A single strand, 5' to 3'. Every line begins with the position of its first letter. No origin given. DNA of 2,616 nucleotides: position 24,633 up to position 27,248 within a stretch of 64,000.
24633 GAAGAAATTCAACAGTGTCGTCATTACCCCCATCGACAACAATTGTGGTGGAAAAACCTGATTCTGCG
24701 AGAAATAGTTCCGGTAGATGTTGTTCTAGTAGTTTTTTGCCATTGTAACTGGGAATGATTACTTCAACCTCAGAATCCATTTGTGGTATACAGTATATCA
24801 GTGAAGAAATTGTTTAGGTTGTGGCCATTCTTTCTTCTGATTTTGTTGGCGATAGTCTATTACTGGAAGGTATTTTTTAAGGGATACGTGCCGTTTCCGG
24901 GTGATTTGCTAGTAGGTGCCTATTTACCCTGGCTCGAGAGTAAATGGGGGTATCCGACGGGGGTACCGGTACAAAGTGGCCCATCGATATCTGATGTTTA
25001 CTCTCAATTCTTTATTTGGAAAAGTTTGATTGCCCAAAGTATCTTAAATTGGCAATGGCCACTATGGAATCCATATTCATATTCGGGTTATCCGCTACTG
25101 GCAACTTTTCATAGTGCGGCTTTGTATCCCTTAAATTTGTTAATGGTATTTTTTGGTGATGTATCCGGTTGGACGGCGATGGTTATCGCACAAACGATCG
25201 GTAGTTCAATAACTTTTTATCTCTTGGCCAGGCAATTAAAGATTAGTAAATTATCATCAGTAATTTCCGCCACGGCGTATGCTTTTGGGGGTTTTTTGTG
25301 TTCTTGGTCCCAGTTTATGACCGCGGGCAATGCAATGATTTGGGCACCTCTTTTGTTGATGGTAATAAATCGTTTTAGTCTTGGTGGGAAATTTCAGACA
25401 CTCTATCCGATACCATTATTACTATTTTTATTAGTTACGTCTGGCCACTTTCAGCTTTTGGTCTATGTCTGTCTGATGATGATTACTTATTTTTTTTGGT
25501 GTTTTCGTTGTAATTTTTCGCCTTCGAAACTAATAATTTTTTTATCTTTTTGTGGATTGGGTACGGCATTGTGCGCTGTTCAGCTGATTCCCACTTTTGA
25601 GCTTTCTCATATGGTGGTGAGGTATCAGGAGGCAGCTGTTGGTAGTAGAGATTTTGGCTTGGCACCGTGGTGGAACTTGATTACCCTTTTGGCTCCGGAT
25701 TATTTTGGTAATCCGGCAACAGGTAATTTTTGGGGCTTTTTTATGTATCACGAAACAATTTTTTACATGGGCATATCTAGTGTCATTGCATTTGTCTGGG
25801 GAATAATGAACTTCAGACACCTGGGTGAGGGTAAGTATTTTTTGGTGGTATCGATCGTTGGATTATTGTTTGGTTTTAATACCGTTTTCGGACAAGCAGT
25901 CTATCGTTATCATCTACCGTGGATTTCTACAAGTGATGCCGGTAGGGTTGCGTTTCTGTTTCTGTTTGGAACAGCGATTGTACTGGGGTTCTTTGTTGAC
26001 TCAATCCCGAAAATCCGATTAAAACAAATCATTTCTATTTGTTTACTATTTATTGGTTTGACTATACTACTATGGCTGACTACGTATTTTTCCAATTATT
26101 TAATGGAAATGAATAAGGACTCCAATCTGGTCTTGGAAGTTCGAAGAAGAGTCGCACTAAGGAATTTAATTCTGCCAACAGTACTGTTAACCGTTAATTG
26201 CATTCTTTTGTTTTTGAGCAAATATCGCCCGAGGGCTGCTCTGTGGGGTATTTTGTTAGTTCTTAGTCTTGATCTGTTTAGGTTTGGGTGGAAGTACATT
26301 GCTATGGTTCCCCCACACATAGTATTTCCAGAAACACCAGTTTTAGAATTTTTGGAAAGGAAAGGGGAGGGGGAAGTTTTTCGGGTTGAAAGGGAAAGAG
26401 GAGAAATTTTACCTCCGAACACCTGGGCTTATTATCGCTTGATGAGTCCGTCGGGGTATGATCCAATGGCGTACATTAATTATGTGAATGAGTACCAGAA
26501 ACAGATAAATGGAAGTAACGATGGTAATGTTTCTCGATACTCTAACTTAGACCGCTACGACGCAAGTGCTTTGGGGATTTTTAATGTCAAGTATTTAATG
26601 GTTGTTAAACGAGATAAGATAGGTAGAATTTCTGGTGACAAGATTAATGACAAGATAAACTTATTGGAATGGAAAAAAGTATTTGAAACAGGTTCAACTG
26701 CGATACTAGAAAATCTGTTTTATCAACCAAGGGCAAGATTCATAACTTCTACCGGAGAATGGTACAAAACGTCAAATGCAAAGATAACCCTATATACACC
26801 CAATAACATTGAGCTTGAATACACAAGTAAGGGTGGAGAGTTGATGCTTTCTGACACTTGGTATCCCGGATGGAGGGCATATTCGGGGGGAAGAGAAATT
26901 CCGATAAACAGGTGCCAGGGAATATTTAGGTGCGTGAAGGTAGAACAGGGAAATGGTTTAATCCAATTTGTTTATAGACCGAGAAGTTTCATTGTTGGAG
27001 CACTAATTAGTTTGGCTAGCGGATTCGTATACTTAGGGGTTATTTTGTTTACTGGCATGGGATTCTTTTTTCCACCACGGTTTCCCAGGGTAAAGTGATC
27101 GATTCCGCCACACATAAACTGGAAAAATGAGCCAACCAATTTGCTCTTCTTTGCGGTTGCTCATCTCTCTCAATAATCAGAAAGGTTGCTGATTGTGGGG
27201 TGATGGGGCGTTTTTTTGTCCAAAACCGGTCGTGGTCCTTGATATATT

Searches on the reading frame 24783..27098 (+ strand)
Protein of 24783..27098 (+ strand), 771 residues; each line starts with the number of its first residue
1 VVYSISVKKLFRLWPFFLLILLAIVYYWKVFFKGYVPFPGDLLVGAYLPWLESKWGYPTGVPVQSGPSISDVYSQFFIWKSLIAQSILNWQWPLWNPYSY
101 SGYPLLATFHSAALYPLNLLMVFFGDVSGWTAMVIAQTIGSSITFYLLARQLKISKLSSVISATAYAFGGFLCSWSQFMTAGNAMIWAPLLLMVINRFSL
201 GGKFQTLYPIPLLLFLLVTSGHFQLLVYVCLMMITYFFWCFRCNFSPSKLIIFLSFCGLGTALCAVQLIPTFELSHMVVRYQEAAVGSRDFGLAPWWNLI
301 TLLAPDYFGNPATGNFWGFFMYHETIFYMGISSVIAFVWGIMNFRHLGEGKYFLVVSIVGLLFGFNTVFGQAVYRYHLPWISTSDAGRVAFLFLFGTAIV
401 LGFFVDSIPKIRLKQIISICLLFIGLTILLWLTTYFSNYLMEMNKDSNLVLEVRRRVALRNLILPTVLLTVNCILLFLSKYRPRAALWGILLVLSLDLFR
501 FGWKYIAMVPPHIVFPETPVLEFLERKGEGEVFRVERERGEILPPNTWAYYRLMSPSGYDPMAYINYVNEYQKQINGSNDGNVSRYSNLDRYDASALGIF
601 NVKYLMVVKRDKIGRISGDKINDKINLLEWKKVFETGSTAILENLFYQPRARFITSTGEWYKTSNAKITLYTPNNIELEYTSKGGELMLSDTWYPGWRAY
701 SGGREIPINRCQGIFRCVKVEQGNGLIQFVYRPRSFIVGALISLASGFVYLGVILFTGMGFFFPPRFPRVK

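Call 10: search_protein_families(library=pfam, proteins=[window:24783-27098:+], max_evalue=0.001)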
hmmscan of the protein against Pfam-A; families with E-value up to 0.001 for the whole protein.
window:24783-27098:+ (771 aa): 1 family
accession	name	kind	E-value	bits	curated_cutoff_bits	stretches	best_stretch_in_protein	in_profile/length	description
PF09586.16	YfhO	-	3e-12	46.2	28.5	1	663-743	753-835/835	Bacterial membrane protein YfhO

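Call 14: search_protein_families(library=ncbifam, proteins=[window:24783-27098:+], max_evalue=0.01)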
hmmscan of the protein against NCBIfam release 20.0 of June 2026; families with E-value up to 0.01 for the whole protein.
window:24783-27098:+ (771 aa): 0 families
